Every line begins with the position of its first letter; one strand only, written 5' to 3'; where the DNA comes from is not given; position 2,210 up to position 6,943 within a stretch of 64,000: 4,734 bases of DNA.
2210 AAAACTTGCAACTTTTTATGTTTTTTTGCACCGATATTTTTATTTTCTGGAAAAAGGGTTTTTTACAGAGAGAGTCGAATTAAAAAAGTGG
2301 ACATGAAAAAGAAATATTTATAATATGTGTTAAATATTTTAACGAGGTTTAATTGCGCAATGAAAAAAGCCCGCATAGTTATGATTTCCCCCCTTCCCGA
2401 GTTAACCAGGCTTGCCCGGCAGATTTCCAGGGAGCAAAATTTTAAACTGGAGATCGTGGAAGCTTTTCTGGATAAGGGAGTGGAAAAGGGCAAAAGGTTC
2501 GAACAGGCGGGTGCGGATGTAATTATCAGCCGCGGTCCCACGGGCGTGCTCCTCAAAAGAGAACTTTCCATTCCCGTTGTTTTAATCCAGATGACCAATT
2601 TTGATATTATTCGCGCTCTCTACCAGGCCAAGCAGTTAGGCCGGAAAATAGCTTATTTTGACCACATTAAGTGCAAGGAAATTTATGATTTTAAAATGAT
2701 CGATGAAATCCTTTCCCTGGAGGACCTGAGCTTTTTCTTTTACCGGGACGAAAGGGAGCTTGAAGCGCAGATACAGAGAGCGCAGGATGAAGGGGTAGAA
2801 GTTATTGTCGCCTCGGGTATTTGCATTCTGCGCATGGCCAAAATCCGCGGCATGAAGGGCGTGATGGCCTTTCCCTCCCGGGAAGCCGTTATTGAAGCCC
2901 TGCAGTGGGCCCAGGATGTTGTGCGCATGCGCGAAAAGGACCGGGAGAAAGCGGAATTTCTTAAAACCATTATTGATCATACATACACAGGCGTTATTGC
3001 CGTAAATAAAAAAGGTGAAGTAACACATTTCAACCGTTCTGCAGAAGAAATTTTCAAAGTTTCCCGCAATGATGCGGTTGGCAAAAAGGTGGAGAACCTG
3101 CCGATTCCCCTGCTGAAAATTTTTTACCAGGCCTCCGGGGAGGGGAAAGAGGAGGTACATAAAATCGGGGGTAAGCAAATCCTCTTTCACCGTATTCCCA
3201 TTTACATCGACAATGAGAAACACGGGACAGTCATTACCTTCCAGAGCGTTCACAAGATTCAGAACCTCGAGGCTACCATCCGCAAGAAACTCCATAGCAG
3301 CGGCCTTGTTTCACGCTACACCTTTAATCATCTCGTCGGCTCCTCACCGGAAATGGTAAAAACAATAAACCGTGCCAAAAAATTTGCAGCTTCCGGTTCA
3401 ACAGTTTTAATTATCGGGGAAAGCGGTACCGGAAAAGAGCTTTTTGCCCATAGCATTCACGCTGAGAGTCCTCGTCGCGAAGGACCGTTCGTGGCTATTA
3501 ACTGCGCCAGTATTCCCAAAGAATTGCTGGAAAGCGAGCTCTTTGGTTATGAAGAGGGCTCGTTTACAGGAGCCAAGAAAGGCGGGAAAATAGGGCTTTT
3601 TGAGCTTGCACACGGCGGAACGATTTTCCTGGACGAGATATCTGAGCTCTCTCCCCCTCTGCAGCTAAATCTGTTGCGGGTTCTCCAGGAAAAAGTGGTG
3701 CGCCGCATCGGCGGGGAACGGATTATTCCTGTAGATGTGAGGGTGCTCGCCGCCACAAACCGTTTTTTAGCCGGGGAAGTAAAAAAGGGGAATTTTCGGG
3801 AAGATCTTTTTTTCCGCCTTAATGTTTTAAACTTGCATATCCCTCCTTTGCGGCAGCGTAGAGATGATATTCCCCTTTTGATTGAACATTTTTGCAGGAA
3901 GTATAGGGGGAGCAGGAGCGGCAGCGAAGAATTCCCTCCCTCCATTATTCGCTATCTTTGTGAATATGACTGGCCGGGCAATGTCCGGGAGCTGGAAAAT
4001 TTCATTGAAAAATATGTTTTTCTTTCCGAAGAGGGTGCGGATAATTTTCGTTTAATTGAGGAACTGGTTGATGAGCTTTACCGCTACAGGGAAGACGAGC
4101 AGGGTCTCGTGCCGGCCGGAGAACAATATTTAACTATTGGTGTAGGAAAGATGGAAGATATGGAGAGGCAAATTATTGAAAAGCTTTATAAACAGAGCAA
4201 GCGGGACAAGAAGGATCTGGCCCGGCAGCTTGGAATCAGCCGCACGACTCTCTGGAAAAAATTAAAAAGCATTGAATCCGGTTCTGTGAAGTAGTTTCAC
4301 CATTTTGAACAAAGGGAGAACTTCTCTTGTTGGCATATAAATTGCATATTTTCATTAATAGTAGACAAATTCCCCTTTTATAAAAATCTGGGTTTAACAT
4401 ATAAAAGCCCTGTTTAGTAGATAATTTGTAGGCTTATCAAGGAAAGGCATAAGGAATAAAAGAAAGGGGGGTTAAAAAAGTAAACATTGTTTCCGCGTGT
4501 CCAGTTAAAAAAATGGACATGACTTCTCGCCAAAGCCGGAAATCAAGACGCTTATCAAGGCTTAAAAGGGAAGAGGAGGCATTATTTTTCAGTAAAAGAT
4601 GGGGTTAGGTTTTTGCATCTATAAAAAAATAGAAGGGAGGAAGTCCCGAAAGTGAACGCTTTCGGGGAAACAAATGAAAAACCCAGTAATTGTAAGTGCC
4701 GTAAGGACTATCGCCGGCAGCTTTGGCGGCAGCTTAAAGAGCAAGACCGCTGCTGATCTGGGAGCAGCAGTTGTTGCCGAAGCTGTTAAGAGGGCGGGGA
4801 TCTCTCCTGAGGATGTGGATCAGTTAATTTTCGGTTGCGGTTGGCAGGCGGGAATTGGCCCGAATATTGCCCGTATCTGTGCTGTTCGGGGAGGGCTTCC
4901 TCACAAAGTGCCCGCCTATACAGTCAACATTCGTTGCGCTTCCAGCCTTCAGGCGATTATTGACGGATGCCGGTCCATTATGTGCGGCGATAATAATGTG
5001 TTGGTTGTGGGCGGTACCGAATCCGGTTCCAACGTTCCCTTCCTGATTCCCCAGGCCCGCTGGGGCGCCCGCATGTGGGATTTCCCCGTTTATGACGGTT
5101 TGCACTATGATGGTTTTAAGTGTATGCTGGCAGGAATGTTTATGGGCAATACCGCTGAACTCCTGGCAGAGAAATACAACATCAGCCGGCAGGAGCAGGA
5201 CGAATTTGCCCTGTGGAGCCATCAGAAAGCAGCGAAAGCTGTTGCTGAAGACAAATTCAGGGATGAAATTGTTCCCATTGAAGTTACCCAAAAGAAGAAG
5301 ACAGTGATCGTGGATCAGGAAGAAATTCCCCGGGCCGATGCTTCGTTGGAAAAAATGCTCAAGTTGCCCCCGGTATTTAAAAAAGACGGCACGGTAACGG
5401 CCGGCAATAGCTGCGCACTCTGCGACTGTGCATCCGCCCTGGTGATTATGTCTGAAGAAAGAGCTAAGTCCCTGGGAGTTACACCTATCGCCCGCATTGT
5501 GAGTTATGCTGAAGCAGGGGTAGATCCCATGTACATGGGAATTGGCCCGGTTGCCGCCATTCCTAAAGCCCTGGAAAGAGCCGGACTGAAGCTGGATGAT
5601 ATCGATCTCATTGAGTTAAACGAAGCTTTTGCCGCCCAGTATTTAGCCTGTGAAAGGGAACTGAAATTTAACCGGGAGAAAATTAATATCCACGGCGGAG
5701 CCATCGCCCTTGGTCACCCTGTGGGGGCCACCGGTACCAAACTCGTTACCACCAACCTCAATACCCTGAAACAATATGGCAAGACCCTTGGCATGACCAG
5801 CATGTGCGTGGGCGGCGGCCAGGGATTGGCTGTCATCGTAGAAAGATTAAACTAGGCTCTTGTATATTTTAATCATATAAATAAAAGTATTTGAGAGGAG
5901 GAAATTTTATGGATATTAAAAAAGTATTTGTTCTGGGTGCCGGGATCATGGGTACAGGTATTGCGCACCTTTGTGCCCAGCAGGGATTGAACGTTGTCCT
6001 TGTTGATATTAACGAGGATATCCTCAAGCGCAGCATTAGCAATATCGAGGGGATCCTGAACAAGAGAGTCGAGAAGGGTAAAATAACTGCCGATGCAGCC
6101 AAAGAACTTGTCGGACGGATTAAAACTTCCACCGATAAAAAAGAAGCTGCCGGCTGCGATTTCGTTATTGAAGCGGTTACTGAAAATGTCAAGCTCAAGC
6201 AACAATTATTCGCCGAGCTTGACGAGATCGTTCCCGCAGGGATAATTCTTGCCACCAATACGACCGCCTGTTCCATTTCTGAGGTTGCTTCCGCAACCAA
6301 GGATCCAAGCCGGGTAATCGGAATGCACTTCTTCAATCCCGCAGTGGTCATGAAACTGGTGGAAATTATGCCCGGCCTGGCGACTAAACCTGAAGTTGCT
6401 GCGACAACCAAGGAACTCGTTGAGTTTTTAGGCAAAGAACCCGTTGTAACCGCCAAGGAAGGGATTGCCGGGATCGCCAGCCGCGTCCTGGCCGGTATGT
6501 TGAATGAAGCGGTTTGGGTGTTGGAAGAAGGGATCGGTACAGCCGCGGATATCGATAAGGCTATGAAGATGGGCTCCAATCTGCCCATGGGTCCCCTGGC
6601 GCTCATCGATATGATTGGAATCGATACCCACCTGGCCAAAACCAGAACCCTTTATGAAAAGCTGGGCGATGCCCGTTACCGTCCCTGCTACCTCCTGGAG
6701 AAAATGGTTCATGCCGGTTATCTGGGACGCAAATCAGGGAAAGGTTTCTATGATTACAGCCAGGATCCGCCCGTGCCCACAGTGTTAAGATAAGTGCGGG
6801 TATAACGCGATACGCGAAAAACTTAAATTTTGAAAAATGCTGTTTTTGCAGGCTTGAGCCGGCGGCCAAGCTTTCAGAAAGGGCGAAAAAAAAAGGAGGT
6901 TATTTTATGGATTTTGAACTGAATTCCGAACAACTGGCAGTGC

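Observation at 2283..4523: A 19-bp element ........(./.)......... occurs twice, upstream of the sigma-54 activator gene and upstream of its presumed target operon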

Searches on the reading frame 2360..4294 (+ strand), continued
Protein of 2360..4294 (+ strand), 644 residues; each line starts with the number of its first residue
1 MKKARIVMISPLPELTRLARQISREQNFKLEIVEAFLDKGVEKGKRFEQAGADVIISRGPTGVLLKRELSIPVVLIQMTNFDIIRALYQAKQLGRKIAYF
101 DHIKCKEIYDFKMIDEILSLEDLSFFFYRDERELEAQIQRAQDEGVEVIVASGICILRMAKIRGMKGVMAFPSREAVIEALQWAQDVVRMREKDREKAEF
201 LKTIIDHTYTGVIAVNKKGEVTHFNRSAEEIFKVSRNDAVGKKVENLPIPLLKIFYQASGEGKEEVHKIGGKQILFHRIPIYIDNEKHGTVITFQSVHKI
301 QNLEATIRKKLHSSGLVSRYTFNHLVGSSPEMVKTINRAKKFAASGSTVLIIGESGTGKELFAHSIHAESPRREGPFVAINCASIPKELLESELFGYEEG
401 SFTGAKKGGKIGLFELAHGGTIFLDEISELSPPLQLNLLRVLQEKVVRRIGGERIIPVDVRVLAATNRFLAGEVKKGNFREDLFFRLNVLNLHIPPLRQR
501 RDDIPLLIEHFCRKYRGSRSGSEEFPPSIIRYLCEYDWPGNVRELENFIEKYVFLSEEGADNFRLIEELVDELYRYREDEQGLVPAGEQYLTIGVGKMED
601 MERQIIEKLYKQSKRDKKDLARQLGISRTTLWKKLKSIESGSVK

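Call 22: find_encoding_contigs(protein=P0022, flank=5000, max_places=1)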
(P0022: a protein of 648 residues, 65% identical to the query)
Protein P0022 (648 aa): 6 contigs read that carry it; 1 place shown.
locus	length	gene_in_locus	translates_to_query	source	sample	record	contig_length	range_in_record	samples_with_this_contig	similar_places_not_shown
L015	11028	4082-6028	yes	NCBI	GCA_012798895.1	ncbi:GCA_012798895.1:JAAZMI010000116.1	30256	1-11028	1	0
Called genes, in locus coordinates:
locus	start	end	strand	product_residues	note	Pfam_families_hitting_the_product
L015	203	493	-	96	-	-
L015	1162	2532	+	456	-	PF00291:PALP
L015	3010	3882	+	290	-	PF01634:HisG, PF08029:HisG_C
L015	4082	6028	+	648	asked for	PF06506:PrpR_N, PF00158:Sigma54_activat, PF14532:Sigma54_activ_2, PF25601:AAA_lid_14, PF02954:HTH_8 (weak)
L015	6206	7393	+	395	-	PF00108:Thiolase_N, PF00109:ketoacyl-synt (weak), PF02803:Thiolase_C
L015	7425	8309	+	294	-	PF02737:3HCDH_N, PF00725:3HCDH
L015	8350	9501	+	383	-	PF02771:Acyl-CoA_dh_N, PF02770:Acyl-CoA_dh_M, PF00441:Acyl-CoA_dh_1, PF08028:Acyl-CoA_dh_2, PF21343:ACAD9-ACADV_C (faint)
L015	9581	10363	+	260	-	PF00378:ECH_1, PF16113:ECH_2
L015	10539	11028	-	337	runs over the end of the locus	PF01926:MMR_HSR1, PF02421:FeoB_N (weak), PF16897:MMR_HSR1_Xtn (weak), PF02824:TGS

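Call 23: find_encoding_contigs(protein=P0026, flank=5000, max_places=1)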
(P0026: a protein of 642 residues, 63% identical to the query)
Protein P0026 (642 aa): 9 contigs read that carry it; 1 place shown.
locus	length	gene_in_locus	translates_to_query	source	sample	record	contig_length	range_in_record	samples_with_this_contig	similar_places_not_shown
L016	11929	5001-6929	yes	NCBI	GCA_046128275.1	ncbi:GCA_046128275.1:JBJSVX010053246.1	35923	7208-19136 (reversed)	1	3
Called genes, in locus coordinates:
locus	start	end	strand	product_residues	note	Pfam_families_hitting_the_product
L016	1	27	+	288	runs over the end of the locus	PF01656:CbiA, PF13500:AAA_26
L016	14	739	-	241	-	PF04909:Amidohydro_2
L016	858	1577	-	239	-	PF02535:Zip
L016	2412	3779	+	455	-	PF00291:PALP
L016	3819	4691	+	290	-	PF01634:HisG, PF08029:HisG_C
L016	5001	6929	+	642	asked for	PF06506:PrpR_N, PF00989:PAS (faint), PF00158:Sigma54_activat, PF14532:Sigma54_activ_2, PF25601:AAA_lid_14, PF02954:HTH_8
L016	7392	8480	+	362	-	PF00108:Thiolase_N, PF00109:ketoacyl-synt (weak), PF02803:Thiolase_C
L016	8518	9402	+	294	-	PF02737:3HCDH_N, PF00725:3HCDH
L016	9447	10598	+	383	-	PF02771:Acyl-CoA_dh_N, PF02770:Acyl-CoA_dh_M, PF00441:Acyl-CoA_dh_1, PF08028:Acyl-CoA_dh_2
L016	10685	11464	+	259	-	PF00378:ECH_1, PF16113:ECH_2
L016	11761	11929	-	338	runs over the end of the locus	PF01926:MMR_HSR1, PF02421:FeoB_N (weak), PF16897:MMR_HSR1_Xtn (weak), PF02824:TGS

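Call 40: find_encoding_contigs(protein=P0033, flank=5000, max_places=1)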
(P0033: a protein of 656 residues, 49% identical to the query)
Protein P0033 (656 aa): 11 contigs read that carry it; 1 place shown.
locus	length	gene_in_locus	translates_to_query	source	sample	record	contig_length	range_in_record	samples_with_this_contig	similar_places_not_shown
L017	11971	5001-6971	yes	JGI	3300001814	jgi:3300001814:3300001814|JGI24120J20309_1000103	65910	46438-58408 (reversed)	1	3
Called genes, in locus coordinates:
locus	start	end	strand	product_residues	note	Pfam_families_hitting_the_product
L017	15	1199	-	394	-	PF05222:AlaDh_PNT_N, PF02826:2-Hacid_dh_C (faint), PF01262:AlaDh_PNT_C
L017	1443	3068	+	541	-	PF07905:PucR, PF17853:GGDEF_2 (weak), PF13556:HTH_30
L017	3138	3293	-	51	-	PF21221:B_lactamase-like_C (weak)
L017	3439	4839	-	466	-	PF07690:MFS_1, PF00083:Sugar_tr (faint), PF07690:MFS_1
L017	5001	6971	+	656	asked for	PF06506:PrpR_N, PF01078:Mg_chelatase (faint), PF00989:PAS (weak), PF13188:PAS_8 (weak), PF00158:Sigma54_activat, PF14532:Sigma54_activ_2, PF25601:AAA_lid_14, PF02954:HTH_8 (faint)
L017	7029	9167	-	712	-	PF02629:CoA_binding, PF13380:CoA_binding_2, PF13607:Succ_CoA_lig, PF19045:Ligase_CoA_2 (weak), PF13549:ATP-grasp_5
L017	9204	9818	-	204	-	PF01558:POR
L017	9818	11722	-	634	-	PF01855:POR_N, PF02775:TPP_enzyme_C, PF00037:Fer4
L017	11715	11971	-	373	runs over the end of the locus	PF04422:FrhB_FdhB_N, PF04432:FrhB_FdhB_C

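Call 41: find_encoding_contigs(protein=P0059, flank=5000, max_places=1)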
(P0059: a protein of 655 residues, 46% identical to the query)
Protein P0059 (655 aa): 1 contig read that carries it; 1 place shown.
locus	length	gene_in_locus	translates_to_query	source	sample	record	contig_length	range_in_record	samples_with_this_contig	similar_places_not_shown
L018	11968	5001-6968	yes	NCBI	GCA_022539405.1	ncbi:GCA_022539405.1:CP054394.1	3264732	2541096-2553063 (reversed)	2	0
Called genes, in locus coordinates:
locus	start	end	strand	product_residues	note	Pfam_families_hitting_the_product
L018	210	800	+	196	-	PF04542:Sigma70_r2, PF08281:Sigma70_r4_2, PF04545:Sigma70_r4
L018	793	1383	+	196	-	PF13490:zf-HC2 (weak)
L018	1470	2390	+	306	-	PF26514:DUF8173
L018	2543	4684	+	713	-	PF02629:CoA_binding, PF13380:CoA_binding_2, PF13607:Succ_CoA_lig, PF19045:Ligase_CoA_2, PF13549:ATP-grasp_5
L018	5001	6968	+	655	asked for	PF06506:PrpR_N, PF00158:Sigma54_activat, PF14532:Sigma54_activ_2, PF01078:Mg_chelatase (faint), PF07724:AAA_2 (weak), PF07728:AAA_5, PF25601:AAA_lid_14, PF02954:HTH_8 (weak)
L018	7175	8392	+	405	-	PF02771:Acyl-CoA_dh_N, PF02770:Acyl-CoA_dh_M, PF00441:Acyl-CoA_dh_1, PF08028:Acyl-CoA_dh_2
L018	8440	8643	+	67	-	PF25160:LdpA_Fe-S-bd (faint), PF12797:Fer4_2 (faint), PF12837:Fer4_6 (faint), PF13237:Fer4_10, PF00037:Fer4 (weak), PF14697:Fer4_21, PF12838:Fer4_7 (weak), PF13187:Fer4_9 (weak), +2 more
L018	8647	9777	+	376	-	PF01855:POR_N, PF02780:Transketolase_C, PF17147:PFOR_II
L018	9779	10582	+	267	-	PF02775:TPP_enzyme_C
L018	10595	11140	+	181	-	PF01558:POR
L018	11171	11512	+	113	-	PF12973:Cupin_7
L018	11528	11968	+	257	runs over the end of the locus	PF00795:CN_hydrolase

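Call 42: find_encoding_contigs(protein=P0071, flank=5000, max_places=1)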
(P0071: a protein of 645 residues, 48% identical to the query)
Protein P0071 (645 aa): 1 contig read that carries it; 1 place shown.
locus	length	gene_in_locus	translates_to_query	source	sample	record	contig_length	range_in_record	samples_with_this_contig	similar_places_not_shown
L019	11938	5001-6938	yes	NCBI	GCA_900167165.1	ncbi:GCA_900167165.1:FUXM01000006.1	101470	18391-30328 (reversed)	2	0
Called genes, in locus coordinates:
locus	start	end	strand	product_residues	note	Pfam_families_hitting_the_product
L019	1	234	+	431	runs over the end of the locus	PF03600:CitMHS (faint), PF06808:DctM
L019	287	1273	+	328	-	PF03480:DctP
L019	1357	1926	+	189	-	-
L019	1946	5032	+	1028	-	PF00873:ACR_tran, PF03176:MMPL (faint)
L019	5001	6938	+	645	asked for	PF06506:PrpR_N, PF00989:PAS (weak), PF00158:Sigma54_activat, PF14532:Sigma54_activ_2, PF07724:AAA_2 (weak), PF07728:AAA_5, PF25601:AAA_lid_14, PF02954:HTH_8, +1 more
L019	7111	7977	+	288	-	PF03328:HpcH_HpaI, PF15617:C-C_Bond_Lyase (weak)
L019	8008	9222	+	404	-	PF02786:CPSase_L_D2 (weak), PF08442:ATP-grasp_2, PF13549:ATP-grasp_5, PF24948:Citrate_synth_N, PF16114:Citrate_bind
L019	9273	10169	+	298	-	PF02629:CoA_binding, PF13380:CoA_binding_2, PF00549:Ligase_CoA, PF13607:Succ_CoA_lig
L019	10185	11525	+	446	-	PF03972:MmgE_PrpD_N, PF19305:MmgE_PrpD_C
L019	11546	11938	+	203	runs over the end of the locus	PF01127:Sdh_cyt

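Call 50: search_protein_families(library=ncbifam, proteins=[window:2360-4294:+], max_evalue=1e-10)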
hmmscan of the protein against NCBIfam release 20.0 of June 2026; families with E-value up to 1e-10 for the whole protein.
window:2360-4294:+ (644 aa): 25 families
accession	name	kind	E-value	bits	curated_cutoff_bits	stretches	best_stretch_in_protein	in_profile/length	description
NF041552.1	TF_PrdR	equivalog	1.5e-120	403.2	795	1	110-637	45-575/577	sigma-54 dependent transcriptional regulator PrdR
TIGR02329.1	propionate_PrpR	equivalog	8.9e-119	397.5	499.2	1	14-637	14-526/526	propionate catabolism operon regulatory protein PrpR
NF011953.0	PRK15424.1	equivalog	4.3e-111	372.1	703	2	310-638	206-534/538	propionate catabolism operon regulatory protein PrpR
TIGR01817.1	nifA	equivalog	4e-97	326.2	528.85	1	294-559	167-431/534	nif-specific transcriptional activator NifA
NF008469.0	PRK11361.1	equivalog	6.7e-93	311.9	714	1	296-637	118-453/461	acetoacetate metabolism transcriptional regulator AtoC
TIGR02915.1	PEP_resp_reg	equivalog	7.8e-88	295.2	502.6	1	293-637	112-441/445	PEP-CTERM-box response regulator transcription factor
NF003451.0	PRK05022.1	equivalog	7.2e-87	292.2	476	1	294-636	159-506/512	nitric oxide reductase transcriptional regulator NorR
NF050807.1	TransRegFlbDCaul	equivalog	5.4e-86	289.2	750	1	324-639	119-439/454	sigma-54-dependent transcriptional regulator FlbD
NF008085.0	PRK10820.1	equivalog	2.3e-85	287.2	576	1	194-637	76-509/520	transcriptional regulator TyrR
TIGR01818.1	ntrC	equivalog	8.1e-85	285.3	558.6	1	322-637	133-462/463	nitrogen regulation protein NR(I)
NF008485.2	PRK11388.1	equivalog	5.2e-84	282.7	551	1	201-637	212-634/643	dihydroxyacetone kinase operon transcriptional regulator DhaR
NF038308.1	RNA_repair_RtcR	equivalog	6.8e-84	282.6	650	1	318-633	175-506/530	RNA repair transcriptional activator RtcR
NF041906.1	V4R_TF_MobR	exception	1.3e-82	278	999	1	306-637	216-543/544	phenol degradation transcriptional regulator MobR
NF007689.0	PRK10365.1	equivalog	9.7e-81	271.8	760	1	318-635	135-439/441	sigma-54-dependent response regulator transcription factor ZraR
NF011695.0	PRK15115.1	equivalog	4.9e-73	246.4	763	1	323-636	135-434/445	two-component system response regulator GlrR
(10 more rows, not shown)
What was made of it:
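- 2360..4294 (+): Enhancer-binding protein, 644 aa: PrpR_N + PAS + sigma-54 AAA+ + HTH_8. Walker A at 3416-3439, GSFTGA loop at 3557-3574, arginine finger R486 at 3815-3817. Scores below the NCBIfam cut-offs for PrdR and PrpR (call 50).
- On PrpR equivalog (TIGR02329): 397.5 bits against a cut-off of 499.2 (call 50).
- On PrdR equivalog (NF041552): 403 bits against a cut-off of 795 (call 50).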

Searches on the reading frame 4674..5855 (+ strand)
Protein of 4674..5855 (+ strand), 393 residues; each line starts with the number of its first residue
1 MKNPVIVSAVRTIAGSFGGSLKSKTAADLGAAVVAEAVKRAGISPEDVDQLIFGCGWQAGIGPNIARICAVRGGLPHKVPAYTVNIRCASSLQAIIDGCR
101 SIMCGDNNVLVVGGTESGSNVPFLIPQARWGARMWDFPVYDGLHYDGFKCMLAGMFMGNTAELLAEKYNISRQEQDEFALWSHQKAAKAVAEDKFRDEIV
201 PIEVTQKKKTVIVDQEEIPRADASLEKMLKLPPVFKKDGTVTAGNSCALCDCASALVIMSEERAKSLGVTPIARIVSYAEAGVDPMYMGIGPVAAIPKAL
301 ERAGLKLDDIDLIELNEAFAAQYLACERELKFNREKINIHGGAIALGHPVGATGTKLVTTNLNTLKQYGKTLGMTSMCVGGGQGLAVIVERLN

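Call 8: search_protein_families(library=pfam, proteins=[window:4674-5855:+])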
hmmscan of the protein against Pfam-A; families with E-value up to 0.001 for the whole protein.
window:4674-5855:+ (393 aa): 4 families
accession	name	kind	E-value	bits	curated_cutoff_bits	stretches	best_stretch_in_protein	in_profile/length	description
PF00108.29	Thiolase_N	-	3e-87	292.7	26.4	1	5-262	2-260/260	Thiolase, N-terminal domain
PF02803.24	Thiolase_C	-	2.5e-50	169.7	27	1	270-391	2-123/123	Thiolase, C-terminal domain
PF00109.32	ketoacyl-synt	-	5.6e-06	26.6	20.8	1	80-117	166-203/252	Beta-ketoacyl synthase, N-terminal domain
PF22691.2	Thiolase_C_1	-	0.00011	22.4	28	0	294-332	22-60/144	Thiolase C-terminal domain-like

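Call 50: search_protein_families(library=ncbifam, proteins=[window:4674-5855:+], max_evalue=1e-10)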
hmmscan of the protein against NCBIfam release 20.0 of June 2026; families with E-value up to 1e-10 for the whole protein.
window:4674-5855:+ (393 aa): 34 families (the best 25 are shown)
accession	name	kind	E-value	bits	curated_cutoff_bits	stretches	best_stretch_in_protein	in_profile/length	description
TIGR01930.1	AcCoA-C-Actrans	subfamily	4.9e-142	473.4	240.55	1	6-390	1-385/385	acetyl-CoA C-acyltransferase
NF006552.0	PRK09051.1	subfamily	5.2e-132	440.8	565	1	3-392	5-395/395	beta-ketothiolase BktB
NF004853.0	PRK06205.1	subfamily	2.9e-124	415.2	551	1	1-392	1-403/404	acetyl-CoA C-acetyltransferase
NF042999.1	bketothiol_BktB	equivalog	9.2e-124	413.6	725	1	3-392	4-394/394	beta-ketothiolase BktB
NF004206.0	PRK05656.1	subfamily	2.2e-123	412.2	688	1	1-391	1-392/392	acetyl-CoA C-acetyltransferase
NF006086.0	PRK08235.1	equivalog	3.4e-122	408.3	526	1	1-390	1-391/393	acetyl-CoA C-acetyltransferase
NF006551.0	PRK09050.1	subfamily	1.4e-111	373.4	605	1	1-392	1-401/401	3-oxoadipyl-CoA thiolase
NF005805.0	PRK07661.1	equivalog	7.8e-111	370.7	633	1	1-391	1-390/391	acetyl-CoA C-acetyltransferase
TIGR02430.1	pcaF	equivalog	3.5e-109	365.5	597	1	5-392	4-400/400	3-oxoadipyl-CoA thiolase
NF005890.0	PRK07851.1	equivalog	3.2e-108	362.3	580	2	155-393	171-406/406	acetyl-CoA C-acetyltransferase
NF005152.0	PRK06633.1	equivalog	3.8e-108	361.6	675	1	4-391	5-391/392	acetyl-CoA C-acetyltransferase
NF006510.0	PRK08947.1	equivalog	3.6e-107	358.7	519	1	1-392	1-387/387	acetyl-CoA C-acyltransferase FadA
NF006553.0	PRK09052.1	equivalog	1.1e-106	357.3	567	1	3-392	7-399/399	acetyl-CoA C-acyltransferase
NF042967.1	AcCoAtase_PhaA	equivalog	1.1e-102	344.1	740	1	1-392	1-396/396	acetyl-CoA acetyltransferase PhaA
NF005404.0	PRK06954.1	subfamily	1.3e-101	340.5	687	1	5-390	10-395/397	acetyl-CoA C-acetyltransferase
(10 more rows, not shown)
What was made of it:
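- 4674..8957 (+): Target operon: thiolase (4674-5855), 3-hydroxyacyl-CoA dehydrogenase (5891-6793), acyl-CoA dehydrogenase (6907-8061), enoyl-CoA hydratase (8172-8957). Pfam and NCBIfam (calls 8, 50).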

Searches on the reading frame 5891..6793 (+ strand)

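Call 8: search_protein_families(library=pfam, proteins=[window:5891-6793:+])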
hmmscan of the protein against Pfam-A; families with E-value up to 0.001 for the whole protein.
window:5891-6793:+ (300 aa): 10 families
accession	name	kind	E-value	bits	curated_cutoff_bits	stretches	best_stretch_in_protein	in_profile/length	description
PF02737.24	3HCDH_N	-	1.5e-64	217.7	22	1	11-189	1-178/180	3-hydroxyacyl-CoA dehydrogenase, NAD binding domain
PF00725.27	3HCDH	-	4.1e-31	107.8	22.1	1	195-289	3-97/97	3-hydroxyacyl-CoA dehydrogenase, C-terminal domain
PF03435.24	Sacchrp_dh_NADP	-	2.2e-05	25.2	25.1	1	12-80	1-69/129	Saccharopine dehydrogenase NADP binding domain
PF01266.30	DAO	-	4.5e-05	23.6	27.9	1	11-45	1-35/353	FAD dependent oxidoreductase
PF13561.12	adh_short_C2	-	0.00022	21.3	27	1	20-182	8-163/236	Enoyl-(Acyl carrier protein) reductase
PF07992.20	Pyr_redox_2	-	0.00023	21.2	26.1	1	10-96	143-235/291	Pyridine nucleotide-disulphide oxidoreductase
PF01210.29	NAD_Gly3P_dh_N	-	0.00028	21.3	23.1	1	11-100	1-81/158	NAD-dependent glycerol-3-phosphate dehydrogenase N-terminus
PF03721.20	UDPG_MGDP_dh_N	-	0.00054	20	27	0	11-92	2-80/187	UDP-glucose/GDP-mannose dehydrogenase family, NAD binding domain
PF13450.12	NAD_binding_8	-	0.00078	20.1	21.9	0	14-44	1-31/68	NAD(P)-binding Rossmann-like domain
PF03446.21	NAD_binding_2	-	0.00079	19.9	21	0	12-120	2-89/161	NAD binding domain of 6-phosphogluconate dehydrogenase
